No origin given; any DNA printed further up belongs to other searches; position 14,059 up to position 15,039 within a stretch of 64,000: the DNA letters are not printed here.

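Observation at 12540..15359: GC-rich, translationally coupled four-gene operon ending in a secreted SNase-like nuclease: candidate undescribed system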

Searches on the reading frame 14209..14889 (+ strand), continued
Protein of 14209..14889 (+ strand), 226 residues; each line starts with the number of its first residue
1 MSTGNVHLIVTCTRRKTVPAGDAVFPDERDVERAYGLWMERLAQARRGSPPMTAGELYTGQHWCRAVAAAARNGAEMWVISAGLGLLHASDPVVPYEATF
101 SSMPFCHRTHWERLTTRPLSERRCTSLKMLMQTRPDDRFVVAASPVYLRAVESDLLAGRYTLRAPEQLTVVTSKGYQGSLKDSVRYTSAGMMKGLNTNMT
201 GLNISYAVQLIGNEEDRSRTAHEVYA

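Call 62: find_homologous_proteins(query=window:14209-14886:+, max_evalue=0.00001)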
Query window:14209-14886:+ (226 aa): 165 proteins with E <= 0.00001 among 1525 candidates; the best 120 are listed.
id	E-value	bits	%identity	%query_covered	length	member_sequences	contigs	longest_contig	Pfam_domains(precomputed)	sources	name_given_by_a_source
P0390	8.9e-148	508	100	100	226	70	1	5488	PF21818.4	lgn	-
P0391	1.5e-127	441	93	93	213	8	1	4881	PF21818.4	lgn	-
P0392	4.3e-127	440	87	100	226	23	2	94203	PF21818.4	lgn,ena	-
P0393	6.2e-127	439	92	92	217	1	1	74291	PF21818.4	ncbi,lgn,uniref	ncbi:hypothetical protein POV97_21355 [Enterobacter cloacae]|uniref:DUF6884 domain-containing protei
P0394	4.8e-126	437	87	100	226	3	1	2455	PF21818.4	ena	-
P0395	9.1e-126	436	87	100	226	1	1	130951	PF21818.4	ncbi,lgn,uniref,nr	ncbi:DUF6884 domain-containing protein [Enterobacter hormaechei]|uniref:DUF6884 domain-containing pr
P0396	1.8e-125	435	87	100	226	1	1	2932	PF21818.4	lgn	-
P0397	3.3e-125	434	91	92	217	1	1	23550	PF21818.4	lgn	-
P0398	8.7e-125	432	87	98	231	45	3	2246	PF21818.4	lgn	-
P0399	1.1e-124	432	86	100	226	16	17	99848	PF21818.4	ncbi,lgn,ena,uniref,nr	ncbi:DUF6884 domain-containing protein (plasmid) [Enterobacter bugandensis]|uniref:DUF6884 domain-co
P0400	1.6e-124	432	90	92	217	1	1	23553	PF21818.4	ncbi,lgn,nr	ncbi:DUF6884 domain-containing protein [Klebsiella pneumoniae]|nr:hypothetical protein [Klebsiella p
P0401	2.8e-124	431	90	94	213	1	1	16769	PF21818.4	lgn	-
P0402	3.1e-124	431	89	94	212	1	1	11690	PF21818.4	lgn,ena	-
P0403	7.1e-124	429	90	94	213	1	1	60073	PF21818.4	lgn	-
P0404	1.0e-123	429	85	100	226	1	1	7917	PF21818.4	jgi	-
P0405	5.9e-122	423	85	100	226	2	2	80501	PF21818.4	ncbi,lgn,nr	ncbi:TPA: hypothetical protein QCI66_004334 [Enterobacter cancerogenus]|nr:hypothetical protein [Ent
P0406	1.5e-121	422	84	100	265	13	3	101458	PF21818.4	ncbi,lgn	-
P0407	6.2e-121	420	89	93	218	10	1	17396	PF21818.4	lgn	-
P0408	1.4e-120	419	84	100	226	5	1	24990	PF21818.4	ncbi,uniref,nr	ncbi:DUF6884 domain-containing protein [Atlantibacter subterraneus]|uniref:DUF6884 domain-containing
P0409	1.7e-120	418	88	95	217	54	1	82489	PF21818.4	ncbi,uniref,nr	ncbi:DUF6884 domain-containing protein [Enterobacter bugandensis]|uniref:DUF6884 domain-containing p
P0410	2.5e-120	418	86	93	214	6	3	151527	PF21818.4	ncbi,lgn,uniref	ncbi:DUF6884 domain-containing protein [Yokenella regensburgei]|uniref:DUF6884 domain-containing pro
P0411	1.1e-119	416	83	100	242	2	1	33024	PF21818.4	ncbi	ncbi:DUF6884 domain-containing protein [Enterobacter hormaechei]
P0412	1.4e-119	415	86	94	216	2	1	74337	PF21818.4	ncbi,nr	ncbi:TPA: hypothetical protein KL544_003137 [Escherichia coli]|nr:hypothetical protein [Escherichia 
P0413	6.6e-119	413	83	99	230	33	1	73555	PF21818.4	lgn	-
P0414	7.5e-119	413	87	93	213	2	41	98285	PF21818.4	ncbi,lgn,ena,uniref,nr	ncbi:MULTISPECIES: DUF6884 domain-containing protein [Enterobacter cloacae complex]|uniref:DUF6884 d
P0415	7.6e-119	413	84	100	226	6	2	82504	PF21818.4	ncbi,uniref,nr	ncbi:DUF6884 domain-containing protein [Enterobacter sichuanensis]|uniref:DUF6884 domain-containing 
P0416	7.7e-119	413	84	100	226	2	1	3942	PF21818.4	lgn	-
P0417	1.1e-118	412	82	100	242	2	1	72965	PF21818.4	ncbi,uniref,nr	ncbi:DUF6884 domain-containing protein [Enterobacter cloacae complex sp. P31C]|uniref:DUF6884 domain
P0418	2.6e-118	411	82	99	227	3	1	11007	PF21818.4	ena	-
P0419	3.1e-118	411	88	92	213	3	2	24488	PF21818.4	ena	-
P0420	3.6e-118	411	85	98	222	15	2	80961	PF21818.4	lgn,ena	-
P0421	1.2e-117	409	86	94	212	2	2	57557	PF21818.4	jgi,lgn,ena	-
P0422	1.4e-117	409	85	92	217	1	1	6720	PF21818.4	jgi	jgi:hypothetical protein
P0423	1.6e-117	409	88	92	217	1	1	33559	PF21818.4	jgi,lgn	-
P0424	1.9e-117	408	83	100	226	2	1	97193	PF21818.4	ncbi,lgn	ncbi:TPA: DUF6884 domain-containing protein [Salmonella enterica subsp. enterica serovar Derby]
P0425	2.9e-117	408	86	95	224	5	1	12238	PF21818.4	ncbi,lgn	ncbi:TPA: DUF6884 domain-containing protein [Enterobacter asburiae]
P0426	9.5e-117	406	88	92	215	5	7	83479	PF21818.4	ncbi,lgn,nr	ncbi:hypothetical protein AU861_12450 [Salmonella enterica subsp. enterica serovar Infantis]|nr:hypo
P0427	1.3e-116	406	85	94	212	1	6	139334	PF21818.4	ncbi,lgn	ncbi:hypothetical protein UXQ12_24100 [Enterobacter hormaechei]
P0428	1.5e-116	406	87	95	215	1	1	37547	PF21818.4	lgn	-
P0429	1.5e-116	405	86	92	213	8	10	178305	PF21818.4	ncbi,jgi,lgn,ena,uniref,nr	ncbi:DUF6884 domain-containing protein [Enterobacter hormaechei]|uniref:DUF6884 domain-containing pr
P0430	1.9e-116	405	86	92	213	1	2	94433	PF21818.4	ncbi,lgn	ncbi:DUF6884 domain-containing protein [Enterobacter ludwigii]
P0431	1.9e-116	405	86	92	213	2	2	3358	PF21818.4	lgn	-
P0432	3.4e-116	404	83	100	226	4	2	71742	PF21818.4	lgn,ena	-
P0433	6.6e-116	403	85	92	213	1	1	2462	PF21818.4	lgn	-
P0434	8.3e-116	403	86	92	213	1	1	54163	PF21818.4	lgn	-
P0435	5.8e-115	400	86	93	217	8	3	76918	PF21818.4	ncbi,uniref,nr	ncbi:hypothetical protein MXM81_25290 [Serratia plymuthica]|uniref:DUF6884 domain-containing protein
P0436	6.7e-115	400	81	100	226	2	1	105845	PF21818.4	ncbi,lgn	ncbi:TPA: DUF6884 domain-containing protein [Escherichia coli]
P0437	1.5e-114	399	85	92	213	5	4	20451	PF21818.4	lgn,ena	-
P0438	1.9e-114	399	85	92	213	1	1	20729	PF21818.4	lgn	-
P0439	2.1e-114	399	85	92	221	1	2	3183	PF21818.4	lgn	-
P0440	2.1e-114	398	85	92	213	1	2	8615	PF21818.4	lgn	-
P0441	3.2e-114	398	81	100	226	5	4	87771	PF21818.4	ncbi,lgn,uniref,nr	ncbi:hypothetical protein K9J15_24380 [Enterobacter cloacae]|uniref:DUF6884 domain-containing protei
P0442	5.5e-114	397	82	93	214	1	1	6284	PF21818.4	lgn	-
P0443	7.2e-114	397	83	94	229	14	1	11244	PF21818.4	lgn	-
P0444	1.0e-113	396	82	92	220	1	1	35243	PF21818.4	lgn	-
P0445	1.4e-113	396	83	94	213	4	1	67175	PF21818.4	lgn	-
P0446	2.6e-113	395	85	94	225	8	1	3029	PF21818.4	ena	-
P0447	1.3e-112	393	85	92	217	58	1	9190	PF21818.4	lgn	-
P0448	2.6e-109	382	82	94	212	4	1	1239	PF21818.4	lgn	-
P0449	4.9e-108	378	77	96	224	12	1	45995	PF21818.4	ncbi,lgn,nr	ncbi:TPA: hypothetical protein NKO55_004231 [Enterobacter asburiae]|nr:hypothetical protein [Enterob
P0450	6.5e-108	377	88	85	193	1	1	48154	PF21818.4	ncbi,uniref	ncbi:DUF6884 domain-containing protein [Enterobacter cloacae complex sp. LZL001]|uniref:DUF6884 doma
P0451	8.3e-108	377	79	93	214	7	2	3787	PF21818.4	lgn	-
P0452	1.2e-106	373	79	95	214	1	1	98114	PF21818.4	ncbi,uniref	ncbi:DUF6884 domain-containing protein [Enterobacter ludwigii]|uniref:DUF6884 domain-containing prot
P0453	4.9e-103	361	75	100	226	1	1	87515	PF21818.4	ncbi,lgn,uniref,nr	ncbi:Uncharacterised protein [Enterobacter hormaechei]|uniref:DUF6884 domain-containing protein n=1 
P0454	1.5e-102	360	84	85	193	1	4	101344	PF21818.4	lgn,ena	-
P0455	1.6e-102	360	74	98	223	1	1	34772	PF21818.4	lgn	-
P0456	3.6e-102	358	88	81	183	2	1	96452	PF21818.4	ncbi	ncbi:DUF6884 domain-containing protein [Enterobacter hormaechei]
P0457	7.3e-100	351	73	100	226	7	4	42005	PF21818.4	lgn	-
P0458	2.5e-99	349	74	95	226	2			PF21818.4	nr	nr:DUF6884 domain-containing protein [Serratia fonticola]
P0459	2.8e-99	349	74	93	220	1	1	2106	PF21818.4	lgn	-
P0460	5.4e-99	348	84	83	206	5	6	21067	PF21818.4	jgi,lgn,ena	jgi:hypothetical protein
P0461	7.0e-99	348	74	92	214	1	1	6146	PF21818.4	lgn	-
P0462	6.5e-98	345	75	95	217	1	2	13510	PF21818.4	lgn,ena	-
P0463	1.3e-96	340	71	96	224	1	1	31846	PF21818.4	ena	-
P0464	3.6e-96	339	69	98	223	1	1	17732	PF21818.4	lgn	-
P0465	2.1e-94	333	73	95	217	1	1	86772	PF21818.4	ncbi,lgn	ncbi:hypothetical protein UXP05_22335 [Enterobacter hormaechei]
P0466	6.5e-94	332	71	93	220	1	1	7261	PF21818.4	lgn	-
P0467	5.4e-93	329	72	95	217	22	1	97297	PF21818.4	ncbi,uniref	ncbi:DUF6884 domain-containing protein [Enterobacter hormaechei]|uniref:DUF6884 domain-containing pr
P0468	1.2e-92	327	91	70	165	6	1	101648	PF21818.4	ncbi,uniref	ncbi:DUF6884 domain-containing protein [Enterobacter hormaechei]|uniref:DUF6884 domain-containing pr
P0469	1.4e-92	327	72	95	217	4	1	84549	PF21818.4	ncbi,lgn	ncbi:TPA: DUF6884 domain-containing protein [Enterobacter hormaechei subsp. steigerwaltii]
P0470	1.6e-92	327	71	92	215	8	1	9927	PF21818.4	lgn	-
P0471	6.5e-91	322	70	94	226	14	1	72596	PF21818.4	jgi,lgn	-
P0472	9.6e-91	321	69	96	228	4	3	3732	PF21818.4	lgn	-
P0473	3.2e-90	319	68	93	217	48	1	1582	PF21818.4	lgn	-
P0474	6.1e-90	319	88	71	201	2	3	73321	PF21818.4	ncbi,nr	ncbi:TPA: DUF6884 domain-containing protein [Enterobacter roggenkampii]|nr:hypothetical protein [Ent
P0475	7.1e-90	318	81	79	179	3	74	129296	PF21818.4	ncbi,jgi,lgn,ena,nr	ncbi:DUF6884 domain-containing protein [Enterobacter cloacae complex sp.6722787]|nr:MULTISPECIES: DU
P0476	1.0e-87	311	66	92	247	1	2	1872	PF21818.4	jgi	jgi:hypothetical protein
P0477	1.1e-87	311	66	96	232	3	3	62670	PF21818.4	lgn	-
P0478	2.3e-87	310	66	93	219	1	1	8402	PF21818.4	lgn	-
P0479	5.2e-87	309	68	93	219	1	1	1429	PF21818.4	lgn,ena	-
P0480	7.2e-86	305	66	93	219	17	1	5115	PF21818.4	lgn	-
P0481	9.7e-86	305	67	91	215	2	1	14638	PF21818.4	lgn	-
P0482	8.0e-85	302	64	95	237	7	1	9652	PF21818.4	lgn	-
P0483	3.8e-84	300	64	95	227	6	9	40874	PF21818.4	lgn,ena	-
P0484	5.3e-84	299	64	92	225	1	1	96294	PF21818.4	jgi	jgi:hypothetical protein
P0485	2.7e-83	297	72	86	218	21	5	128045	PF21818.4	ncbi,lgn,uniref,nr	ncbi:DUF6884 domain-containing protein [Klebsiella pneumoniae]|uniref:DUF6884 domain-containing prot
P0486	2.5e-82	294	67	91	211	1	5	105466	PF21818.4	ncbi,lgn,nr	ncbi:hypothetical protein AZH90_004331 [Salmonella enterica subsp. enterica serovar Legon]|nr:hypoth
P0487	1.2e-81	291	63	95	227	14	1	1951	PF21818.4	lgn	-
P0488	1.6e-81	291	89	65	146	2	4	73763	PF21818.4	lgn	-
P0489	7.4e-81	289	63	95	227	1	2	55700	PF21818.4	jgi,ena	jgi:hypothetical protein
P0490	1.4e-80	288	89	63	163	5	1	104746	PF21818.4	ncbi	ncbi:DUF6884 domain-containing protein (plasmid) [Enterobacter kobei]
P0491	1.8e-80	288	89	63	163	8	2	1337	PF21818.4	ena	-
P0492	3.3e-80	287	61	93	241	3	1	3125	PF21818.4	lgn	-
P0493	4.6e-80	286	62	92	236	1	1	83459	PF21818.4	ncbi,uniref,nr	ncbi:DUF6884 domain-containing protein [Cedecea sp. P7760]|uniref:DUF6884 domain-containing protein 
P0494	7.1e-80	286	64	92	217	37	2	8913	PF21818.4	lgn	-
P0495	2.6e-79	284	63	95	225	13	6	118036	PF21818.4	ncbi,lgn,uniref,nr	ncbi:DUF6884 domain-containing protein (plasmid) [Leclercia adecarboxylata]|uniref:DUF6884 domain-co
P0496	1.2e-78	282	63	95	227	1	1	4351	PF21818.4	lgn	-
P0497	1.3e-78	282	82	71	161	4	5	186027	PF21818.4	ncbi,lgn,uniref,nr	ncbi:tgtA5 cluster protein 2 [Enterobacter cloacae complex sp. ECC445]|uniref:DUF6884 domain-contain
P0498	3.3e-78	280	61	95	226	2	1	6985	PF21818.4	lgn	-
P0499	1.3e-77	278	82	70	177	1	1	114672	PF21818.4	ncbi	ncbi:hypothetical protein [Enterobacter ludwigii]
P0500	4.3e-77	277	63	90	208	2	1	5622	PF21818.4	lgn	-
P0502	2.4e-75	271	81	67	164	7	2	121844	PF21818.4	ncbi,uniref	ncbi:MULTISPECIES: DUF6884 domain-containing protein [Enterobacteriaceae]|uniref:DUF6884 domain-cont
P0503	3.6e-72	260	63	84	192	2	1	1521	PF21818.4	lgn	-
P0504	1.2e-70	255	76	68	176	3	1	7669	PF21818.4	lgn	-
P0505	5.4e-70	253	92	54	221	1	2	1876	PF13610.13,PF21818.4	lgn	-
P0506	3.9e-69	251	71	73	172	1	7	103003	PF21818.4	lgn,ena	-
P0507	1.6e-67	245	61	83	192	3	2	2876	PF21818.4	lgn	-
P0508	4.6e-67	244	67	79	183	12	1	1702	PF21818.4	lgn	-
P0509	7.3e-67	243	66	80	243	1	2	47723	PF07929.17,PF21818.4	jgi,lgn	-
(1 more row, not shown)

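Call 63: find_encoding_contigs(protein=P0495, flank=4000, max_places=4)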
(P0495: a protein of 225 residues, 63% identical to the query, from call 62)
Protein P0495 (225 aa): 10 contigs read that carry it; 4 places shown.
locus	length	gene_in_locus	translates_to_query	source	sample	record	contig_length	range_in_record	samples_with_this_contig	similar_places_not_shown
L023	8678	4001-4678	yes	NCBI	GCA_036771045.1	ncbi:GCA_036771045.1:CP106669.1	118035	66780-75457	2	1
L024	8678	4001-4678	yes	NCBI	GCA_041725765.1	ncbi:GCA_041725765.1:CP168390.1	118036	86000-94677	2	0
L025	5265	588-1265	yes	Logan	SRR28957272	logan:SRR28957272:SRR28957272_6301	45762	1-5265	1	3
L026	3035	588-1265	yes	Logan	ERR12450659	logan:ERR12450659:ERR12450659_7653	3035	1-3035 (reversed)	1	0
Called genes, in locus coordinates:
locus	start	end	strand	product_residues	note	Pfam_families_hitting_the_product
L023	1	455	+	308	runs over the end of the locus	-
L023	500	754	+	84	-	-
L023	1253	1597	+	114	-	-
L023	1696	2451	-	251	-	PF13643:DUF4145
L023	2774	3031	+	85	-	-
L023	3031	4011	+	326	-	-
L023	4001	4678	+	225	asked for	PF21818:DUF6884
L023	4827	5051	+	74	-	-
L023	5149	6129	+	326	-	-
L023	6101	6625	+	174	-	PF00565:SNase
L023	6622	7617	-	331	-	PF20390:DUF6685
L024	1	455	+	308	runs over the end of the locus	-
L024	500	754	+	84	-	-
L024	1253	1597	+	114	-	-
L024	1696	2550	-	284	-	PF13643:DUF4145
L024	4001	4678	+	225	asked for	PF21818:DUF6884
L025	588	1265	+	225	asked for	PF21818:DUF6884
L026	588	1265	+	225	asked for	PF21818:DUF6884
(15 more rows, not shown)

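Call 64: find_encoding_contigs(protein=P0485, flank=4000, max_places=4)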
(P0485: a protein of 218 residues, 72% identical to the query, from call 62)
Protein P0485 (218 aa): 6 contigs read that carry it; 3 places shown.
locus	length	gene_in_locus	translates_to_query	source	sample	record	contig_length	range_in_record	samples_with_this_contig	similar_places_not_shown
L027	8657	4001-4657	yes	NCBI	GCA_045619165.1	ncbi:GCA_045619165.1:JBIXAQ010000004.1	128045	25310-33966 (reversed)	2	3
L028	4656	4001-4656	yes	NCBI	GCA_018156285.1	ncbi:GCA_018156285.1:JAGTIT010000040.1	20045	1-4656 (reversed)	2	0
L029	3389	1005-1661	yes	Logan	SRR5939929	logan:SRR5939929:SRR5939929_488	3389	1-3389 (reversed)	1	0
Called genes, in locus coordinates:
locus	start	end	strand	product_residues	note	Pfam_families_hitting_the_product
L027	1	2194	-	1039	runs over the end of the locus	-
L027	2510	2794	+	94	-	-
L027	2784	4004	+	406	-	-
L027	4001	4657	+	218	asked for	PF21818:DUF6884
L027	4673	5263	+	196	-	PF07929:PRiA4_ORF3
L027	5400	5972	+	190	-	PF00239:Resolvase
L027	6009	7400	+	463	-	-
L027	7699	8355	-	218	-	-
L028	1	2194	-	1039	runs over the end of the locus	-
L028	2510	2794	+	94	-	-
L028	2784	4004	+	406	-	-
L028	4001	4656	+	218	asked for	PF21818:DUF6884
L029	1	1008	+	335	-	?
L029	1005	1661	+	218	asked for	PF21818:DUF6884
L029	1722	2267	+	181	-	PF07929:PRiA4_ORF3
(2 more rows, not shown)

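Call 65: find_encoding_contigs(protein=P0493, flank=4000, max_places=3)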
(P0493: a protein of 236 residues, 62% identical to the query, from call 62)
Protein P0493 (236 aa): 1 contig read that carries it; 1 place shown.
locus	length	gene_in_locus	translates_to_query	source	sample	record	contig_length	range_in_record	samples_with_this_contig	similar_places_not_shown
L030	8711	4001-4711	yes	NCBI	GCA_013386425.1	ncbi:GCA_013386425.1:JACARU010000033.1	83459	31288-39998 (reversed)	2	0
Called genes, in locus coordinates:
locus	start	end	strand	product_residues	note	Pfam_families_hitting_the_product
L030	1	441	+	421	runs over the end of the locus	-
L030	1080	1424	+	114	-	-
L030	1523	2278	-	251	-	PF13643:DUF4145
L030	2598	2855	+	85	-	-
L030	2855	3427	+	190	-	-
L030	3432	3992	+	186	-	-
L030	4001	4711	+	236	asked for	PF21818:DUF6884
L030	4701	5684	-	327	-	PF20390:DUF6685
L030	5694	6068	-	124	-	-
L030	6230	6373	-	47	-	-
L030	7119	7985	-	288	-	PF02387:IncFII_repA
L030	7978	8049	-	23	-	PF08048:RepA1_leader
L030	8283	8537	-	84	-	PF10723:RepB-RCR_reg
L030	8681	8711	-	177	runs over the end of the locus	PF13091:PLDc_2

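Call 71: search_protein_families(library=phrogs, proteins=[window:14209-14886:+], max_evalue=0.01)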
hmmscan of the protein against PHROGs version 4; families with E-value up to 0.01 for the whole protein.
window:14209-14886:+ (226 aa): 2 families
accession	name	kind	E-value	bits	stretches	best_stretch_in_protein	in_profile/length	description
phrog_5935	-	unknown function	1.5e-06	29.1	1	50-109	21-85/155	-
phrog_5436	-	unknown function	0.0068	17.1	0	51-98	142-193/267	-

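Call 96: search_dna_similar(query=window:14209-14886:+, collection=phages, mode=protein, max_rows=20, max_evalue=0.001)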
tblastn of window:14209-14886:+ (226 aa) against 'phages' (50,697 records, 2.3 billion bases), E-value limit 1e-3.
No match.
